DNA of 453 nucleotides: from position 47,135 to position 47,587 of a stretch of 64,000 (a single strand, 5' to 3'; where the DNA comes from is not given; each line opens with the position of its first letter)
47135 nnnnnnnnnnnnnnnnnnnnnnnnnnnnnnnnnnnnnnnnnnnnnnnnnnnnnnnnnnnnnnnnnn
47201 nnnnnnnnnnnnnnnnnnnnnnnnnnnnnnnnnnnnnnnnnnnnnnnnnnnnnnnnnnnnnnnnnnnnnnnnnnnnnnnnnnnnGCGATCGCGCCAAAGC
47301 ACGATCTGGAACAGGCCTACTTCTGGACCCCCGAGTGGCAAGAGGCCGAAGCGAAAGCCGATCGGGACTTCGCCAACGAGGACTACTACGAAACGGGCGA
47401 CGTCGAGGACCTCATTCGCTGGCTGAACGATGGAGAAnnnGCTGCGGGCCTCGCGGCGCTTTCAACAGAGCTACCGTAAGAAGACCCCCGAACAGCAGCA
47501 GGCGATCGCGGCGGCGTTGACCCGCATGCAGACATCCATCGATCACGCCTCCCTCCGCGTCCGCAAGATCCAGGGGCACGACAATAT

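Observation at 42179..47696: Large single-chain Type ISP-like RM enzyme with an AT-richer C-terminal target recognition domain, directly overlapped by a RelE/ParE-like gene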

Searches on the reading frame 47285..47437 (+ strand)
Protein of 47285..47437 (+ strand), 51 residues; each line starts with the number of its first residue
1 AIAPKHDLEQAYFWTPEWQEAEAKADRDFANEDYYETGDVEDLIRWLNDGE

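Call 43: find_related_loci(query=A2, collection=genome_contigs, flank=4000)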
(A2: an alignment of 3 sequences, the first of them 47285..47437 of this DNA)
Query A2 (51 aa) in genome_contigs; peptide patterns used: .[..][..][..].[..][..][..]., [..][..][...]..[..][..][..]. (x = any residue, [..] = any of these).
226 stretches matched a pattern; 68 encode a relative of the query (tblastn E <= 1e-3); 68 distinct loci.
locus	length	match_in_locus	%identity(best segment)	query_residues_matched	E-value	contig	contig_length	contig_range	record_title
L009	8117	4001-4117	69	10-48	1e-13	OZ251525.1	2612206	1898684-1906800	MAG: Tepidiformaceae bacterium isolate 9c01956a-b94f-4344-a16a-2f1c3786ae56 genome assembly, chromosome: 1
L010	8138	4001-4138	48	6-51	2e-9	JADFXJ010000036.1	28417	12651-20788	MAG: Nitrospirae bacterium isolate nDJH13bin3 nDJH13_bin3_NODE_753_length_28417_cov_64.304809, whole genome shotgun sequ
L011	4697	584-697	55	7-44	3e-9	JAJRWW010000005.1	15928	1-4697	MAG: Myxococcota bacterium isolate Dive96_bin2.67 k141_44654, whole genome shotgun sequence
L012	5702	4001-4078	65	9-34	5e-9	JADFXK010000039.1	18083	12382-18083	MAG: Deltaproteobacteria bacterium isolate nDJH13bin5 nDJH13_bin5_NODE_39_length_18083_cov_3.798897, whole genome shotgu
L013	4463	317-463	47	1-49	7e-9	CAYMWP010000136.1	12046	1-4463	MAG TPA_asm: uncultured Anaerolineales bacterium isolate binchicken_co334_151 genome assembly, contig: NODE_9672_length_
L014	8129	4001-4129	51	5-47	2e-8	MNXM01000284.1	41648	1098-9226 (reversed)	MAG: Armatimonadetes bacterium CG2_30_59_28 cg2_3.0_scaffold_413_c, whole genome shotgun sequence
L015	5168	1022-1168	47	2-48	1e-7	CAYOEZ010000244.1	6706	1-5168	MAG TPA_asm: uncultured Ktedonobacterales bacterium isolate SRP302447_co2_76 genome assembly, contig: NODE_32187_length_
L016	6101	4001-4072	75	7-30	1e-7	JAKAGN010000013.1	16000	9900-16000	MAG: Deltaproteobacteria bacterium isolate WY2.bin34 NODE_5255_length_16000_cov_1.446607, whole genome shotgun sequence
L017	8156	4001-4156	42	2-51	1e-7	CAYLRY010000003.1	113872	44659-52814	MAG TPA_asm: uncultured Dehalococcoidales bacterium isolate binchicken_co43_148 genome assembly, contig: NODE_125_length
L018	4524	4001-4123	49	7-47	1e-7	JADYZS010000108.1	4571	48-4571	MAG: Anaerolineae bacterium isolate SJ583 c_000000433133, whole genome shotgun sequence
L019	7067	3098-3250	43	2-50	2e-7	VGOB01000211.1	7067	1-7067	MAG: Chloroflexi bacterium isolate K_DeepCast_250m_m1_199 K_DeepCast_250m_m1_199_Ga0194125_10023744, whole genome shotgu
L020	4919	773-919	45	2-48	2e-7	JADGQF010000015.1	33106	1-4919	MAG: Anaerolineales bacterium isolate Chersky.3_15 contig-100_180, whole genome shotgun sequence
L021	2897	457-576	43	10-49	2e-7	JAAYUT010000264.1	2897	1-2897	MAG: Candidatus Atribacter fermentans isolate AS27yjCOA_181 58507_AS27, whole genome shotgun sequence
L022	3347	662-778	55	9-47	3e-7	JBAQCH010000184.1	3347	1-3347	MAG: Anaerolineae bacterium isolate MFD10570_ilm_asm_bin10 k127_104791, whole genome shotgun sequence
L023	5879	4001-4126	40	2-43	2e-7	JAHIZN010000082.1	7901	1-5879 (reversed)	MAG: bacterium isolate Modern_marine.mb.176 Modern_marine.mb.176_k141_374429, whole genome shotgun sequence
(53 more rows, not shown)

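Call 91: find_related_loci(query=A2, collection=metagenome_contigs, flank=6000)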
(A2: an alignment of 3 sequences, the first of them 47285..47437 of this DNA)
Query A2 (51 aa) in metagenome_contigs; peptide patterns used: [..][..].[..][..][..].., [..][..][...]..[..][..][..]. (x = any residue, [..] = any of these).
477 stretches matched a pattern; 231 encode a relative of the query (tblastn E <= 1e-3); the best 80 are kept; 80 distinct loci.
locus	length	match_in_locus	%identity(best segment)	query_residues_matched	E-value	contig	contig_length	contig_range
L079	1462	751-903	45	1-51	5e-11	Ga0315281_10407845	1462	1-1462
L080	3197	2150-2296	51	2-48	3e-10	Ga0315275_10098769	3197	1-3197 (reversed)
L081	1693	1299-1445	51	2-48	3e-10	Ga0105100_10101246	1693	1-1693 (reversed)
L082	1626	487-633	51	2-48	4e-10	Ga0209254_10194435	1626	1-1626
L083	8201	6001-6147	51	2-48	5e-10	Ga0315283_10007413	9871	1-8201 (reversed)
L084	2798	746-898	47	2-50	1e-9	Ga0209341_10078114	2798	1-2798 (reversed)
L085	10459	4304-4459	46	2-51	2e-9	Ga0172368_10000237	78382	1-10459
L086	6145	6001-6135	51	2-44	3e-9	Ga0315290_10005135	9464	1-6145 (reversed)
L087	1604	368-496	44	9-51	3e-9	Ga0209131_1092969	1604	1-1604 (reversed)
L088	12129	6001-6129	44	9-51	3e-9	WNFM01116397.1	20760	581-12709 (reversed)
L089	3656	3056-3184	44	9-51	3e-9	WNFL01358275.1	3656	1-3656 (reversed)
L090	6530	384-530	47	1-49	6e-9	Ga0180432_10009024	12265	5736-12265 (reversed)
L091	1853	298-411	53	10-47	1e-8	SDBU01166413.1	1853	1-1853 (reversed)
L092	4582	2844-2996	45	2-50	1e-8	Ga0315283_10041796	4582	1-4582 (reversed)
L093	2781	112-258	43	2-48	2e-8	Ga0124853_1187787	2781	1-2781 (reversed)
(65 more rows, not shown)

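Call 96: search_solved_structures(query=A2, max_evalue=10, show_alignments=2)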
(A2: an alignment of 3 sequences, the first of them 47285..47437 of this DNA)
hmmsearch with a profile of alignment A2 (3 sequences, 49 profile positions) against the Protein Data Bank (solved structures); distinct sequences matched with E-value up to 10: 4.
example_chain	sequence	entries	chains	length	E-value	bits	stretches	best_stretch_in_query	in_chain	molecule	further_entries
9u78_A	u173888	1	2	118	0.0024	21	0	29-47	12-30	Single Chain Protein of De Novo Designed Helix Bundles-4EH2 with KDPV Loop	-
2m7b_A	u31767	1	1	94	0.11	15.7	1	18-42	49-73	uncharacterized protein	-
2ook_A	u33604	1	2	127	0.14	15.4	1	14-45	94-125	Hypothetical protein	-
9cgc_Y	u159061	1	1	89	1.2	12.3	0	7-31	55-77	26S proteasome complex subunit SEM1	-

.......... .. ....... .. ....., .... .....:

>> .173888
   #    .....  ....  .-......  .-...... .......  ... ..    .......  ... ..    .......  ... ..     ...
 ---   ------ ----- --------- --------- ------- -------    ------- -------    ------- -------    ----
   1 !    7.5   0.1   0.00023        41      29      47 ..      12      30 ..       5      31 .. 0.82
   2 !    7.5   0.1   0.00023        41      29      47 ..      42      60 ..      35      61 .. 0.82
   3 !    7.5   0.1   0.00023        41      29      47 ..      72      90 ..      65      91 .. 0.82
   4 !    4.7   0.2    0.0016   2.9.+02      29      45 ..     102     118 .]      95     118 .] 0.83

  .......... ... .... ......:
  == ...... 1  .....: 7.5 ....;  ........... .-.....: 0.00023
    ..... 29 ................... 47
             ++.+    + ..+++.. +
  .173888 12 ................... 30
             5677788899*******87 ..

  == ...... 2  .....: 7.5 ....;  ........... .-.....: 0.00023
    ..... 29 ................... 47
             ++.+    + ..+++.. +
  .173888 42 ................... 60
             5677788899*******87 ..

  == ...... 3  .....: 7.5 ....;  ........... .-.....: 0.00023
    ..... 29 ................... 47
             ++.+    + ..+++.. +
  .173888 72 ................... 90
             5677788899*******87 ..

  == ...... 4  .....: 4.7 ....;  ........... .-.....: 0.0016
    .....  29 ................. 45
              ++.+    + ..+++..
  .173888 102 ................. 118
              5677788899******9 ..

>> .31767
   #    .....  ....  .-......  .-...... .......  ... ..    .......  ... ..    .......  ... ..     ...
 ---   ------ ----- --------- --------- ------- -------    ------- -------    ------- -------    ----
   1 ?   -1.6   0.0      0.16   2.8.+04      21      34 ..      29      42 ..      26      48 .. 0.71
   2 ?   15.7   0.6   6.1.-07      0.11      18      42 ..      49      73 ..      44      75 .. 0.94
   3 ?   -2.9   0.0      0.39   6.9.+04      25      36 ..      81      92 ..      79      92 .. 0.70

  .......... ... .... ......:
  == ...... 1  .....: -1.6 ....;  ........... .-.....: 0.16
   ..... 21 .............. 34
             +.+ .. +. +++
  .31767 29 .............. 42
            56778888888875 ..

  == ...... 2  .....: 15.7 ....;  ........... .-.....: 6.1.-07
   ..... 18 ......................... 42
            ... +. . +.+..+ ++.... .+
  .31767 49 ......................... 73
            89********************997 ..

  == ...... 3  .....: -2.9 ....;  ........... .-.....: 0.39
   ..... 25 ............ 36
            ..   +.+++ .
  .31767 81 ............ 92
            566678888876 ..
